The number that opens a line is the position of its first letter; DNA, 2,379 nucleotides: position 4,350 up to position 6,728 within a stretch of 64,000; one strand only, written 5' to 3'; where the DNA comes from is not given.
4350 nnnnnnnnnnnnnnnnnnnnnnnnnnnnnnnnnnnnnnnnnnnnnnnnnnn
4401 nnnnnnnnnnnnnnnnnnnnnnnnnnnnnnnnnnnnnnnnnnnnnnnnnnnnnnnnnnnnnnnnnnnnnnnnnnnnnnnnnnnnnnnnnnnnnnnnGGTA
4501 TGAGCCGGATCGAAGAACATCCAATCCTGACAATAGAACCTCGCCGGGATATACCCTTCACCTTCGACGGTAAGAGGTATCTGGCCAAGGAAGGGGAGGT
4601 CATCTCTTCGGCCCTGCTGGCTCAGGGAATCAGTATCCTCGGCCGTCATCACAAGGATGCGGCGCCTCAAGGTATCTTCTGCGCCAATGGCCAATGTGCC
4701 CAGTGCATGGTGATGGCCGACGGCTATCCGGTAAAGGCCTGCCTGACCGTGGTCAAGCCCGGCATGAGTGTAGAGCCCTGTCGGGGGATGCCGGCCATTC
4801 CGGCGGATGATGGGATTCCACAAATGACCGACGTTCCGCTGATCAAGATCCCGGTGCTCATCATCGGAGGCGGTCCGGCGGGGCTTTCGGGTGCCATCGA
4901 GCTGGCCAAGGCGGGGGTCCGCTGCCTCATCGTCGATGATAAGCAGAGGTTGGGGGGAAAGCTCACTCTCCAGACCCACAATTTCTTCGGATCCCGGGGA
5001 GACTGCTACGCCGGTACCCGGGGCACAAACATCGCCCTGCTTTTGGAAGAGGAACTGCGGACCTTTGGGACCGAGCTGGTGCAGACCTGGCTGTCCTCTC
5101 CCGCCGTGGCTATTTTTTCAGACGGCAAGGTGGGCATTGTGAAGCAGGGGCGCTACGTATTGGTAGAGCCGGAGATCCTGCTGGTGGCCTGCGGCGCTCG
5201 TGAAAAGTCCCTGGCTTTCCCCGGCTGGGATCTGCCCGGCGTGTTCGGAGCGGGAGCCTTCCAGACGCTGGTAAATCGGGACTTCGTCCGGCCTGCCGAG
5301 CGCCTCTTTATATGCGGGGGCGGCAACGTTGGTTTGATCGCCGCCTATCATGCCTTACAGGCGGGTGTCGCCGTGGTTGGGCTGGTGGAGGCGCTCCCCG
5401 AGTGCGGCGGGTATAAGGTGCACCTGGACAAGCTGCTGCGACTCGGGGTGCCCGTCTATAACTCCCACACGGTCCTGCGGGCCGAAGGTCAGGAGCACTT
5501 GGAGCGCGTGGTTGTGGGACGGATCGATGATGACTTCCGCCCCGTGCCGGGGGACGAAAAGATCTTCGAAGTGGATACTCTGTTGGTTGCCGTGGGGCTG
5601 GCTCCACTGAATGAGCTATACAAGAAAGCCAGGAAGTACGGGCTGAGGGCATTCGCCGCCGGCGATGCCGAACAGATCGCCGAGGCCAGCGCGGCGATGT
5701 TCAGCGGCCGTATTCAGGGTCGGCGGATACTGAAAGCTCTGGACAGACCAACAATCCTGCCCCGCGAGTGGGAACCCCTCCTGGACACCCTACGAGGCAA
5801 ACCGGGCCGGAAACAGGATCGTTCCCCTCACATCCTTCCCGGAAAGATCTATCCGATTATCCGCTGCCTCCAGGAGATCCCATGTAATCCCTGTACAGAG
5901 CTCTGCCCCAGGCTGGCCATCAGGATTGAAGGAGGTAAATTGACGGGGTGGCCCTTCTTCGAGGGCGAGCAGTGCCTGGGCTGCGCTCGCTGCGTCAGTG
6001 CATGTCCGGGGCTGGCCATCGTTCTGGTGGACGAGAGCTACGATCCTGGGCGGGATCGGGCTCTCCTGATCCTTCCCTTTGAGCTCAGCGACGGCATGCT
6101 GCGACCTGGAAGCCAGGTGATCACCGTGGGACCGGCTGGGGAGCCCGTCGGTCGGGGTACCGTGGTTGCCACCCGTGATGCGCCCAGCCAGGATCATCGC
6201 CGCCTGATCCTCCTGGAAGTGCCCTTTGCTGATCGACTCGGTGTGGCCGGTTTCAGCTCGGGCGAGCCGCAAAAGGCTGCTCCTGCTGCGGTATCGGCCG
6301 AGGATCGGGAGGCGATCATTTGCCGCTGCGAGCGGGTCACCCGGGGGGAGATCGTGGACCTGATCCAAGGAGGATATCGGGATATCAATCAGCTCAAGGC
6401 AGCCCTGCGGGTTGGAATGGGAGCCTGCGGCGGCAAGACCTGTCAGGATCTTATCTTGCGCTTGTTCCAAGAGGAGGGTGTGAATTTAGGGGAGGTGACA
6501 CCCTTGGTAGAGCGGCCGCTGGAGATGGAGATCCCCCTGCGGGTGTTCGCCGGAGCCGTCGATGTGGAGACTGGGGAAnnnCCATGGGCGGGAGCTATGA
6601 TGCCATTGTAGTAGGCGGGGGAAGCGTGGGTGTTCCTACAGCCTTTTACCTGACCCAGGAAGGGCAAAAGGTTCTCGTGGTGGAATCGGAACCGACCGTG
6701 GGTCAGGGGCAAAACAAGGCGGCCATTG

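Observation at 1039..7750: Hdr/Mvh-type electron-transfer module joined to an HcnABC/OoxAB/archaeal-PDH-type amino-acid dehydrogenase: candidate electron-bifurcating (confurcating) proline oxidation system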

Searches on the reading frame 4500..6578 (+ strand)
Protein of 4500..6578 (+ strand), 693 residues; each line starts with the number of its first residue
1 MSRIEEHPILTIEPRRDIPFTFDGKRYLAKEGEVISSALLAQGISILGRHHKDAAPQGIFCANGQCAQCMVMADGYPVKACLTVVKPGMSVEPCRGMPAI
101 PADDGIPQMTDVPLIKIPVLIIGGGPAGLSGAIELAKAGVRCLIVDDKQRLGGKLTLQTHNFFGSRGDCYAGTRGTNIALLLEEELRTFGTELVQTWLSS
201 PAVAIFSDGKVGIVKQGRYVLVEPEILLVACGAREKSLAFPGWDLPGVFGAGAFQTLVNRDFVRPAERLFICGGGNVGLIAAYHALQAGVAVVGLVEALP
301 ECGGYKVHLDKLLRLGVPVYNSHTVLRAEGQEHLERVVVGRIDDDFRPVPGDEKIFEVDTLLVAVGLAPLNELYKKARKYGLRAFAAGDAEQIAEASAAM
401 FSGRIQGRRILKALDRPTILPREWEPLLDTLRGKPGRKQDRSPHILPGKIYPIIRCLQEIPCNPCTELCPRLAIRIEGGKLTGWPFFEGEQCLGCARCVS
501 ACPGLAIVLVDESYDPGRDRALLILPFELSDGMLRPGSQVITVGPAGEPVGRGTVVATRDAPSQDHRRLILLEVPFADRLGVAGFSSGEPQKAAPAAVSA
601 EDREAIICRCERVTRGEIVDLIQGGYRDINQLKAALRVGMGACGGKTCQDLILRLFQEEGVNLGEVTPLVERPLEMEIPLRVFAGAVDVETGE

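Call 3: search_protein_families(library=pfam, proteins=[window:4500-6578:+], max_evalue=0.01)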
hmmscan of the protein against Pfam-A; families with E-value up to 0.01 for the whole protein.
window:4500-6578:+ (693 aa): 23 families
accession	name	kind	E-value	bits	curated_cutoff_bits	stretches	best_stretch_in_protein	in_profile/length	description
PF13510.11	Fer2_4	-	3.2e-22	78.8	22.8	1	16-92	2-78/82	2Fe-2S iron-sulfur cluster binding domain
PF07992.20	Pyr_redox_2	-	3.6e-22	79.6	26.1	1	119-377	3-247/291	Pyridine nucleotide-disulphide oxidoreductase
PF12831.13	FAD_oxidored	-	1e-11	45.2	27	1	119-161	2-44/416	FAD dependent oxidoreductase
PF04324.20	Fer2_BFD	-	2.9e-11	44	26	1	606-658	1-50/50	BFD-like [2Fe-2S] binding domain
PF13450.12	NAD_binding_8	-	3.2e-09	37.4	21.9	1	121-159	1-39/68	NAD(P)-binding Rossmann-like domain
PF03486.20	HI0933_like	-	3.7e-08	33.5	50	1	119-157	3-41/244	HI0933-like protein Rossmann domain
PF00890.30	FAD_binding_2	-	4.4e-08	33.2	20.4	1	119-155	2-38/414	FAD binding domain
PF01494.25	FAD_binding_3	-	1.4e-07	31.5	22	1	117-148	2-33/349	FAD binding domain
PF01266.30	DAO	-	2.3e-06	27.8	27.9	1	119-152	2-35/353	FAD dependent oxidoreductase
PF01946.23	Thi4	-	1.3e-05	25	26.2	1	116-155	17-57/235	Thi4 family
PF12838.12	Fer4_7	-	2.5e-05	25.1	27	1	461-503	4-49/52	4Fe-4S dicluster domain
PF25160.1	LdpA_Fe-S-bd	-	3.2e-05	24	27.6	1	463-507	7-43/49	LdpA Fe-S cluster-binding domain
PF00070.33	Pyr_redox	-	6.5e-05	23.8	22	0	268-338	1-78/82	Pyridine nucleotide-disulphide oxidoreductase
PF01134.28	GIDA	-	8.9e-05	22.2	22.1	1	119-156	2-29/391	Glucose inhibited division protein A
PF13738.12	Pyr_redox_3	-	0.00019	21.2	30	1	120-148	1-30/305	Pyridine nucleotide-disulphide oxidoreductase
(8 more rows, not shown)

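Call 4: search_protein_families(library=ncbifam, proteins=[window:4500-6578:+], max_evalue=0.001)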
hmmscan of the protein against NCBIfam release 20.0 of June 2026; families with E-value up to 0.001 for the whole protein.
window:4500-6578:+ (693 aa): 65 families (the best 25 are shown)
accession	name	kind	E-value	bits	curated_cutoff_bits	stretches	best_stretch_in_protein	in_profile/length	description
TIGR01372.1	soxA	subfamily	1.9e-39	135.2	1164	2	110-377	162-430/996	sarcosine oxidase subunit alpha family protein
NF009410.0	PRK12771.1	subfamily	8.1e-16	57.7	516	1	119-155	141-177/566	NAD(P)-binding protein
TIGR01292.1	TRX_reduct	equivalog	4.1e-12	45.5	343.45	1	119-377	3-246/300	thioredoxin-disulfide reductase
TIGR03377.1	glycerol3P_GlpA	equivalog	2.4e-11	42.9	552.8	1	597-665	413-482/530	anaerobic glycerol-3-phosphate dehydrogenase subunit GlpA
NF041087.1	bile_acid_BaiCD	equivalog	4.1e-10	38.4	825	1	119-157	383-421/642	bile acid Fe-S flavoenzyme BaiCD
TIGR03997.1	mycofact_OYE_2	equivalog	5.7e-10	38.2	793.15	1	118-409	381-644/645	mycofactocin system FadH/OYE family oxidoreductase 2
TIGR03140.1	AhpF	equivalog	8.8e-10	37.7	502.9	1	117-376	213-457/515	alkyl hydroperoxide reductase subunit F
TIGR03467.1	HpnE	equivalog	2.8e-09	36.8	283.05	1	119-155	1-37/430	hydroxysqualene dehydroxylase HpnE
NF040770.1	hetero_SS_HdrA2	exception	4.8e-09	34.9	1100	1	115-162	138-185/777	CoB-CoM heterodisulfide reductase HdrA2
NF045599.1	bili_reduct_long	exception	3e-08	32.4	750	0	222-397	464-628/641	bilirubin reductase, long form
NF005560.0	PRK07233.1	equivalog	3.3e-08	32.8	252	1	119-154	3-38/435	hypothetical protein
NF004943.0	PRK06292.2-1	equivalog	3.5e-08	32.7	432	1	117-154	4-41/456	dihydrolipoyl dehydrogenase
NF006002.0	PRK08132.1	subfamily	4e-08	32.1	416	1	116-152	25-61/552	FAD-dependent oxidoreductase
TIGR01350.1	lipoamide_DH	equivalog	4.2e-08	32.3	408.8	1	119-153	4-37/461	dihydrolipoyl dehydrogenase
NF004780.0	PRK06126.1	subfamily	6.3e-08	31.4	445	1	114-149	6-41/552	hypothetical protein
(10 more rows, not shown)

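Call 5: search_solved_structures(query=window:4500-6578:+, max_evalue=0.001)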
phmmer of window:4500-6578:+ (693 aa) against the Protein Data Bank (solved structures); distinct sequences matched with E-value up to 0.001: 49.
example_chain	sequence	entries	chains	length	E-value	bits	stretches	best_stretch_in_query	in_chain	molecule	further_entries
2gag_A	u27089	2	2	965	2e-21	79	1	16-391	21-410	heterotetrameric sarcosine oxidase alpha-subunit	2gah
1vrq_A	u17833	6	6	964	1.8e-18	69.2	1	18-377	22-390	Sarcosine oxidase alpha subunit | Subunit alpha of sarcosine oxidase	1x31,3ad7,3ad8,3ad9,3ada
7jyp_A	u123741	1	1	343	8.3e-14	53.8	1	117-376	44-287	Thioredoxin reductase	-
1y56_A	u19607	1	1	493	2.1e-13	52.4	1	13-274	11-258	hypothetical protein PH1363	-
1fl2_A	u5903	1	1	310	1.9e-09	39.3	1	118-370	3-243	ALKYL HYDROPEROXIDE REDUCTASE SUBUNIT F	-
4o5q_A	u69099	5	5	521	5.3e-09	37.9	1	118-370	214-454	Alkyl hydroperoxide reductase subunit F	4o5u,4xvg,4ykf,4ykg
1hyu_A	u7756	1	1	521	1.3e-08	36.7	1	118-331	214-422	ALKYL HYDROPEROXIDE REDUCTASE SUBUNIT F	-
5uth_A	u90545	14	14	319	3.2e-07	32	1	118-375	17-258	Thioredoxin reductase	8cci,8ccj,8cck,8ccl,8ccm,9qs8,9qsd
3cty_A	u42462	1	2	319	5.7e-07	31.2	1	118-397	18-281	Thioredoxin reductase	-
3ef6_A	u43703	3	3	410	1.4e-06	29.8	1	222-377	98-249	Toluene 1,2-dioxygenase system ferredoxin--NAD(+) reductase | TodA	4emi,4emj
5jca_L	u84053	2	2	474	4.6e-06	28.2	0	225-371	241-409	NADH-dependent Ferredoxin:NADP Oxidoreductase (NfnI) subunit alpha | NADH-dependent Ferredoxin:NADP Oxidoreductase subunit alpha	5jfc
5mh4_A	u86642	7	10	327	1.2e-05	26.8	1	108-290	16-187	Thioredoxin reductase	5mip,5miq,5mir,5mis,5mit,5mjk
4gcm_A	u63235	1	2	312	1.2e-05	26.8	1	116-375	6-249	Thioredoxin reductase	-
5uwy_A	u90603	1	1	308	2e-05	26.1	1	119-288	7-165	Thioredoxin reductase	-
5u63_A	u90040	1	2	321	2e-05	26.1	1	112-375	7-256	Thioredoxin reductase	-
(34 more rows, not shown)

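Call 28: find_homologous_proteins(query=window:4500-6578:+, max_evalue=1e-10)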
Query window:4500-6578:+ (693 aa): 7540 proteins with E <= 1e-10 among 8000 candidates; the best 120 are listed.
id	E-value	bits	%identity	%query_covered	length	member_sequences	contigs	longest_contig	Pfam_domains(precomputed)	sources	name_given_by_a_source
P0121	0.0e+0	1574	100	100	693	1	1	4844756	PF01946.24,PF01266.31,PF13510.12,PF13450.13,PF00890.31,PF07992.21,PF04324.21,PF03486.21,PF25160.2,PF01494.26,PF12831.14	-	-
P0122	0.0e+0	1343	86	100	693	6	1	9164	PF01266.31,PF13510.12,PF13450.13,PF00890.31,PF07992.21,PF04324.21,PF03486.21,PF12838.13,PF13187.12,PF01494.26,PF12831.14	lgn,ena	-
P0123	0.0e+0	1343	85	100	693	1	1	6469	PF13450.13,PF07992.21,PF00070.34,PF04324.21,PF03486.21,PF12838.13,PF01494.26,PF12831.14,PF01946.24,PF01266.31,PF13510.12,PF00890.31,PF25160.2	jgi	jgi:sarcosine oxidase subunit alpha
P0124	0.0e+0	1338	85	100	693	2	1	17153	PF13450.13,PF07992.21,PF00070.34,PF04324.21,PF03486.21,PF12838.13,PF01494.26,PF12831.14,PF01266.31,PF13510.12,PF00890.31,PF25160.2,PF13187.12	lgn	-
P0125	0.0e+0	1335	85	100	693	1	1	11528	PF13450.13,PF07992.21,PF00070.34,PF04324.21,PF03486.21,PF12838.13,PF01494.26,PF12831.14,PF01266.31,PF13510.12,PF00890.31,PF00037.33,PF25160.2,PF13237.12,PF13187.12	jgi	-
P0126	0.0e+0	1334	84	100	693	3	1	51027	PF13450.13,PF07992.21,PF00070.34,PF04324.21,PF03486.21,PF12838.13,PF01134.29,PF01494.26,PF12831.14,PF01946.24,PF01266.31,PF13510.12,PF00890.31,PF13738.13,PF25160.2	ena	-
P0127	0.0e+0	1333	84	100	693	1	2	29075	PF13450.13,PF07992.21,PF00070.34,PF04324.21,PF03486.21,PF12838.13,PF01494.26,PF12831.14,PF01266.31,PF13510.12,PF00890.31,PF00037.33,PF25160.2,PF13237.12,PF13187.12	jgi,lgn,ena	-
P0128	0.0e+0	1315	83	100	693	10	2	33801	PF13450.13,PF07992.21,PF00070.34,PF04324.21,PF03486.21,PF12838.13,PF01134.29,PF01494.26,PF12831.14,PF01946.24,PF01266.31,PF13510.12,PF00890.31,PF25160.2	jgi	-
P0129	0.0e+0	1145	72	99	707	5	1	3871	PF13450.13,PF07992.21,PF00070.34,PF04324.21,PF03486.21,PF01134.29,PF01494.26,PF12831.14,PF01946.24,PF01266.31,PF13510.12,PF00890.31,PF25160.2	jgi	jgi:sarcosine oxidase subunit alpha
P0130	0.0e+0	1069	66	99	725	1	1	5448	PF01946.24,PF13510.12,PF13450.13,PF00890.31,PF07992.21,PF04324.21,PF03486.21,PF12838.13,PF25160.2,PF01494.26,PF12831.14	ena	-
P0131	0.0e+0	1054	68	99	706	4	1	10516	PF13510.12,PF13450.13,PF00890.31,PF07992.21,PF00070.34,PF04324.21,PF12838.13,PF13187.12,PF01494.26,PF12831.14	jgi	-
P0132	0.0e+0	1050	67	99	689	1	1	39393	PF13450.13,PF07992.21,PF00070.34,PF04324.21,PF03486.21,PF12838.13,PF01494.26,PF12831.14,PF13510.12,PF00037.33,PF25160.2,PF13187.12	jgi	jgi:NADPH-dependent 2,4-dienoyl-CoA reductase/sulfur reductase-like enzyme/ferredoxin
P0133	0.0e+0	1038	67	99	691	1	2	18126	PF13510.12,PF13450.13,PF00890.31,PF07992.21,PF00070.34,PF04324.21,PF03486.21,PF12838.13,PF25160.2,PF01494.26,PF12831.14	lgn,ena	-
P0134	0.0e+0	1037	66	99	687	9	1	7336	PF13510.12,PF13450.13,PF07992.21,PF00070.34,PF04324.21,PF03486.21,PF25160.2,PF01494.26,PF12831.14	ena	-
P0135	0.0e+0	1036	67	99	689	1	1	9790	PF13510.12,PF13450.13,PF07992.21,PF00070.34,PF04324.21,PF12838.13,PF13187.12,PF01494.26,PF12831.14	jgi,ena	-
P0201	1.1e-257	875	57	99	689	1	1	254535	PF13510.12,PF13450.13,PF00890.31,PF07992.21,PF00070.34,PF04324.21,PF03486.21,PF01494.26,PF12831.14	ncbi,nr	ncbi:MAG: FAD-dependent oxidoreductase [bacterium]|nr:FAD-dependent oxidoreductase [bacterium]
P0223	9.0e-255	865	56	98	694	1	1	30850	PF01266.31,PF13510.12,PF13450.13,PF00890.31,PF07992.21,PF00070.34,PF04324.21,PF03486.21,PF01134.29,PF01494.26,PF12831.14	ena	-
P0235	6.7e-254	862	58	99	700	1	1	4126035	PF13510.12,PF13450.13,PF07992.21,PF00070.34,PF04324.21,PF03486.21,PF01134.29,PF01494.26,PF12831.14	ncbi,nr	ncbi:MAG: FAD-dependent oxidoreductase [bacterium]|nr:MAG: FAD-dependent oxidoreductase [bacterium]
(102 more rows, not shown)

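Call 29: find_encoding_contigs(protein=P0235, flank=9000, max_places=1)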
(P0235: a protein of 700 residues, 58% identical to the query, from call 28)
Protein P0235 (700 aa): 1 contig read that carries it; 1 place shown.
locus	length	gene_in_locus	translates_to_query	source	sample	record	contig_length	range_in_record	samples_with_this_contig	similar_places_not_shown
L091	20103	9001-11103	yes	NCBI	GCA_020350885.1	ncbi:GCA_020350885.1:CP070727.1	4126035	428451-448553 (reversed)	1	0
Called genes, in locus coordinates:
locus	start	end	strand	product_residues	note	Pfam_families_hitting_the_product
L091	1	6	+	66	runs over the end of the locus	-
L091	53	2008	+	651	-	PF00682:HMGL-like, PF02436:PYC_OADA, PF00364:Biotin_lipoyl, PF25917:BSH_RND (weak), PF25973:BSH_CzcB (faint), PF25984:BSH_YknX (faint), PF25997:BSH_YhbJ (weak)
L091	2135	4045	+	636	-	PF01257:2Fe-2S_thioredx (weak), PF01512:Complex1_51K, PF10531:SLBB (weak), PF10589:NADH_4Fe-4S, PF12838:Fer4_7 (weak), PF13187:Fer4_9 (weak), PF13237:Fer4_10 (weak), PF00037:Fer4 (weak)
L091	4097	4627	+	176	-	PF01257:2Fe-2S_thioredx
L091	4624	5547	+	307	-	PF13510:Fer2_4, PF14697:Fer4_21 (faint), PF12838:Fer4_7 (weak), PF00037:Fer4 (weak)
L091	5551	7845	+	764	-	PF14691:Fer4_20, PF01266:DAO (weak), PF07992:Pyr_redox_2, PF13450:NAD_binding_8, PF14697:Fer4_21, PF12838:Fer4_7, PF13187:Fer4_9, PF02662:FlpD, +6 more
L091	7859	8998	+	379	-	PF13183:Fer4_8, PF13187:Fer4_9 (weak), PF13534:Fer4_17 (weak), PF02754:CCG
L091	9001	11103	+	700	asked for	PF13510:Fer2_4, PF00070:Pyr_redox (faint), PF01134:GIDA (weak), PF01494:FAD_binding_3 (weak), PF03486:HI0933_like (weak), PF07992:Pyr_redox_2, PF12831:FAD_oxidored, PF04324:Fer2_BFD, +1 more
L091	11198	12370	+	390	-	PF01266:DAO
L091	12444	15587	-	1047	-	PF13585:CHU_C (faint), PF13860:FlgD_ig, PF18962:Por_Secre_tail (weak)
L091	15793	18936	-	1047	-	PF13860:FlgD_ig, PF18962:Por_Secre_tail (weak)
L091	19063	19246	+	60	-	-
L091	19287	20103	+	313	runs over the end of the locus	PF03349:Toluene_X (faint), PF19572:PorV (weak)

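Call 30: find_encoding_contigs(protein=P0201, flank=9000, max_places=1)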
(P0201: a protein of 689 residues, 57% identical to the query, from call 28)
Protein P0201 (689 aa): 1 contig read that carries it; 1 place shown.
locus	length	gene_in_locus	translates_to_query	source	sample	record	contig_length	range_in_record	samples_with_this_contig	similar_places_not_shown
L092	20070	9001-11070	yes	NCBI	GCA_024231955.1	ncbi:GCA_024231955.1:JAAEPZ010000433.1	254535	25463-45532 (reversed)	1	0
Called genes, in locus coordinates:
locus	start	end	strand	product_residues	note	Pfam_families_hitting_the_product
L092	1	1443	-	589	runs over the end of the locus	PF13205:Big_5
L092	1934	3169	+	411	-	PF00070:Pyr_redox (faint), PF00890:FAD_binding_2 (faint), PF01134:GIDA (faint), PF01262:AlaDh_PNT_C (faint), PF01266:DAO (faint), PF03486:HI0933_like, PF07992:Pyr_redox_2 (faint), PF22780:HI0933_like_1st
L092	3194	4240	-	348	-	PF13477:Glyco_trans_4_2, PF13579:Glyco_trans_4_4 (weak), PF00534:Glycos_transf_1, PF13692:Glyco_trans_1_4, PF13524:Glyco_trans_1_2 (weak)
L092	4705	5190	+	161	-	PF01257:2Fe-2S_thioredx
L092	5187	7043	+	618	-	PF01257:2Fe-2S_thioredx, PF01512:Complex1_51K, PF10531:SLBB (weak), PF10589:NADH_4Fe-4S, PF12838:Fer4_7 (weak), PF13187:Fer4_9 (weak), PF13237:Fer4_10 (weak), PF00037:Fer4 (weak), +1 more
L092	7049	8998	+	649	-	PF13510:Fer2_4, PF12838:Fer4_7 (weak), PF13187:Fer4_9 (weak), PF14697:Fer4_21, PF12838:Fer4_7, PF13187:Fer4_9, PF14697:Fer4_21 (weak), PF02662:FlpD, +9 more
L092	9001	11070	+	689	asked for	PF13510:Fer2_4, PF00890:FAD_binding_2 (weak), PF01494:FAD_binding_3 (weak), PF03486:HI0933_like, PF07992:Pyr_redox_2, PF12831:FAD_oxidored, PF13450:NAD_binding_8 (weak), PF04324:Fer2_BFD, +1 more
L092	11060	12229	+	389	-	PF00070:Pyr_redox (faint), PF00890:FAD_binding_2 (faint), PF01266:DAO, PF01494:FAD_binding_3 (faint), PF01946:Thi4 (weak), PF03486:HI0933_like (faint), PF07992:Pyr_redox_2 (faint), PF12831:FAD_oxidored (faint), +2 more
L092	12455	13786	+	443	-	PF00072:Response_reg, PF00989:PAS (faint), PF08447:PAS_3 (weak), PF08448:PAS_4, PF13426:PAS_9 (weak)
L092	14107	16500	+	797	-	-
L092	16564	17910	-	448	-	PF00437:T2SSE, PF13401:AAA_22 (weak)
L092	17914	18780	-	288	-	PF00072:Response_reg, PF05157:MshEN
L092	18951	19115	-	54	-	PF07878:RHH_5 (weak)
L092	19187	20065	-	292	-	PF01145:Band_7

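Call 31: find_encoding_contigs(protein=P0223, flank=9000, max_places=1)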
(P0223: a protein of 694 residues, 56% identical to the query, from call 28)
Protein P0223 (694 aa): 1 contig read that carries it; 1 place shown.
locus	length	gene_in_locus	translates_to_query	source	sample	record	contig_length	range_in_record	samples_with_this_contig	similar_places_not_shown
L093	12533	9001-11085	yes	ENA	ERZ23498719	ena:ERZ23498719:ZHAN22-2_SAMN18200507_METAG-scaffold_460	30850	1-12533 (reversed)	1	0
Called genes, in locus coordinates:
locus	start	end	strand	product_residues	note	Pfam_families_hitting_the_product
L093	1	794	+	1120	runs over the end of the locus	PF04563:RNA_pol_Rpb2_1, PF04561:RNA_pol_Rpb2_2, PF04565:RNA_pol_Rpb2_3, PF04566:RNA_pol_Rpb2_4, PF04567:RNA_pol_Rpb2_5, PF00562:RNA_pol_Rpb2_6, PF04560:RNA_pol_Rpb2_7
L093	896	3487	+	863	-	PF04997:RNA_pol_Rpb1_1, PF00623:RNA_pol_Rpb1_2, PF04983:RNA_pol_Rpb1_3, PF05000:RNA_pol_Rpb1_4, PF04998:RNA_pol_Rpb1_5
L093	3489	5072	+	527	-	PF04998:RNA_pol_Rpb1_5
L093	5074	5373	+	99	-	PF01248:Ribosomal_L7Ae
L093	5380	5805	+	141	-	PF07650:KH_2 (weak), PF13083:KH_KhpA-B (faint), PF26594:KH_NusA_2nd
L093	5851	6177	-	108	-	-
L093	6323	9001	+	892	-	PF07992:Pyr_redox_2, PF13738:Pyr_redox_3 (weak), PF00037:Fer4 (weak), PF12837:Fer4_6 (weak), PF12838:Fer4_7, PF13187:Fer4_9, PF14697:Fer4_21, PF00037:Fer4, +7 more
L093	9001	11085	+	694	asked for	PF13510:Fer2_4, PF00070:Pyr_redox (faint), PF00890:FAD_binding_2 (weak), PF01494:FAD_binding_3 (weak), PF03486:HI0933_like (weak), PF07992:Pyr_redox_2, PF12831:FAD_oxidored (weak), PF04324:Fer2_BFD, +3 more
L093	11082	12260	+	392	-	PF01266:DAO, PF07992:Pyr_redox_2 (faint)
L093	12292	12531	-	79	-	?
